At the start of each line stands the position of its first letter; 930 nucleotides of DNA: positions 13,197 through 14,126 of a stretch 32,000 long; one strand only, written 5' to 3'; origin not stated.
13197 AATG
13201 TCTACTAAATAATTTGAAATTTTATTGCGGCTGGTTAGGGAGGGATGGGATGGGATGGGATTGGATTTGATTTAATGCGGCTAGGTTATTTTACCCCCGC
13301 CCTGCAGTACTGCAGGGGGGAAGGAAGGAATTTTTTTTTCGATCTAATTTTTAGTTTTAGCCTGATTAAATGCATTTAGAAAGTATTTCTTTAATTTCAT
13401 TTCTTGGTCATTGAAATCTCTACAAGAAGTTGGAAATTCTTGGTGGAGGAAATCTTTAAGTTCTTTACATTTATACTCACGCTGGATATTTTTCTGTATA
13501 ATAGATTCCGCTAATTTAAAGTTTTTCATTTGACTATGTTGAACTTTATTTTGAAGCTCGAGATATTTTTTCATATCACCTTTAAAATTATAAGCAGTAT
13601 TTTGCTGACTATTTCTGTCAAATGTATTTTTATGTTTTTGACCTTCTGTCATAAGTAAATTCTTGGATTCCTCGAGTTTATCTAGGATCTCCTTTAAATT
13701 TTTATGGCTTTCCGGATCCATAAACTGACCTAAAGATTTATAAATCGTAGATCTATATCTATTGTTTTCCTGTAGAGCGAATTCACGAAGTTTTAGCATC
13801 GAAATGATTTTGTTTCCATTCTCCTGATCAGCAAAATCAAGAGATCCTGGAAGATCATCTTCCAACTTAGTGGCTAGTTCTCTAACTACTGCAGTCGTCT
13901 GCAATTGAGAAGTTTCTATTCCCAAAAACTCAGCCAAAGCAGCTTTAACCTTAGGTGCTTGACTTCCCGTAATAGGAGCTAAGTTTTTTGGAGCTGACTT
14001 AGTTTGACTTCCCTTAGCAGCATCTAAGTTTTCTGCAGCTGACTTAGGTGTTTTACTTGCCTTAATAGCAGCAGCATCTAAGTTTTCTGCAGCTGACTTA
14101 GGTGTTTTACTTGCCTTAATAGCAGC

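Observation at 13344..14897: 517-codon ORF of unknown function downstream of cox1, open only under the mitochondrial code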

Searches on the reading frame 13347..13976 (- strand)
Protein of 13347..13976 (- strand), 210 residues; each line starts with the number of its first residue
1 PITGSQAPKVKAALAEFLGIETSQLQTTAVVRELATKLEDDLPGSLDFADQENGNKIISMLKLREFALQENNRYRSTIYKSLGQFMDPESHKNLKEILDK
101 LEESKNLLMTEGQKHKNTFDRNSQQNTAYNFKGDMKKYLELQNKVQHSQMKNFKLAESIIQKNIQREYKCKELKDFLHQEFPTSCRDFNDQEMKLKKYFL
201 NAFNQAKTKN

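Call 68: predict_structure(alignment_id=A3)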
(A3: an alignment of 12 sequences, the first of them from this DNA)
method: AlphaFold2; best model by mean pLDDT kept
length: 210 residues; sequences in the alignment: 12
mean_pLDDT: 81.2   pTM: 0.79
mean pLDDT of the five models: 81.2, 80.1, 79.9, 76.1, 75.7
residues with pLDDT >= 90: 59; 70-90: 112; 50-70: 34; < 50: 5
segments of 3 or more residues with pLDDT < 50: 208-210
pLDDT, mean of each block of 10 residues (from residue 1): 60 70 75 74 70 82 90 89 86 96 95 89 72 89 95 94 71 77 86 86 62
secondary structure, 60 per line:
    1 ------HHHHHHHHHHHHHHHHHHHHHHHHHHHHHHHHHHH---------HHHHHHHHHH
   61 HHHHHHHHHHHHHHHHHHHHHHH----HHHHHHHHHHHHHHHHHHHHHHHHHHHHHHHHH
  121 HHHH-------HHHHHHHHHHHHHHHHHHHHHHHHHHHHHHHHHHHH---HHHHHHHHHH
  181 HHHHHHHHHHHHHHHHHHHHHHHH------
elements in order: H7-41 H51-83 H88-124 H132-167 H171-204

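Call 72: fold_search(model_id=the predicted structure, library=pdb)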
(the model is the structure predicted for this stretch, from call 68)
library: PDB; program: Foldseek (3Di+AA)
matches with E <= 10: 465; with E <= 0.001: 0
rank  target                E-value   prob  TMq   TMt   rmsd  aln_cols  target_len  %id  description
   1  6r1j_J                2.0e-01  0.28  0.23  0.19  31.9       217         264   12  Structure of the soluble AhlC triple head mutant of the tripartite alpha-pore forming toxin, AHL, from Aeromonas hydro (released 2019-07-10)
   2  8w6e_A                2.7e-01  0.85  0.35  0.43   7.1       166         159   13  De novo design of HBC599 binder (released 2024-11-27)
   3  8bsa_A                2.7e-01  0.75  0.34  0.41  11.0       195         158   13  Vc1313-LBD bound to D-arginine (released 2023-06-07)
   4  8bsa_B                2.8e-01  0.75  0.34  0.41  11.0       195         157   12  Vc1313-LBD bound to D-arginine (released 2023-06-07)
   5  6h2e_P                2.8e-01  0.23  0.23  0.20  31.8       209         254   13  Structure of the soluble AhlC of the tripartite alpha-pore forming toxin, AHL, from Aeromonas hydrophila. (released 2019-07-10)
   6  8uao_A                3.0e-01  0.97  0.58  0.55   6.4       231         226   11  DpHF18 filament (released 2024-04-10)
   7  8w6e_B                3.0e-01  0.72  0.33  0.39   7.2       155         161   14  De novo design of HBC599 binder (released 2024-11-27)
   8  5c21_A                3.4e-01  0.23  0.23  0.19  29.8       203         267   16  Crystal structure of native HlyD from E. coli (released 2016-02-17)
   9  8bsb_A                3.8e-01  0.23  0.23  0.27  12.7       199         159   16  Vc1313-LBD bound to D-lysine (released 2023-06-07)
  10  6h2e_Q                4.2e-01  0.18  0.22  0.19  30.7       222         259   13  Structure of the soluble AhlC of the tripartite alpha-pore forming toxin, AHL, from Aeromonas hydrophila. (released 2019-07-10)
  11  5c22_C                4.4e-01  0.28  0.28  0.24  31.1       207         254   17  Crystal structure of Zn-bound HlyD from E. coli (released 2016-02-17)
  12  6gy8_B                4.6e-01  0.21  0.26  0.17  33.6       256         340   11  Crystal structure of XaxA from Xenorhabdus nematophila (released 2018-07-25)
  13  6pw8_A                4.8e-01  0.87  0.37  0.54   5.9       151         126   12  Hydrocarbon-Stapled Paxillin Peptide Bound to the Focal Adhesion Targeting (FAT) Domain of the Focal Adhesion Kinase ( (released 2020-07-22)
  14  8w6f_A                4.8e-01  0.57  0.34  0.42   7.1       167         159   12  Apo structure of HBC binder (released 2024-11-27)
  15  6ixv_A                5.1e-01  0.11  0.17  0.16  25.4       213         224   13  Crystal structure of SH3BP5-Rab11a (released 2019-03-20)
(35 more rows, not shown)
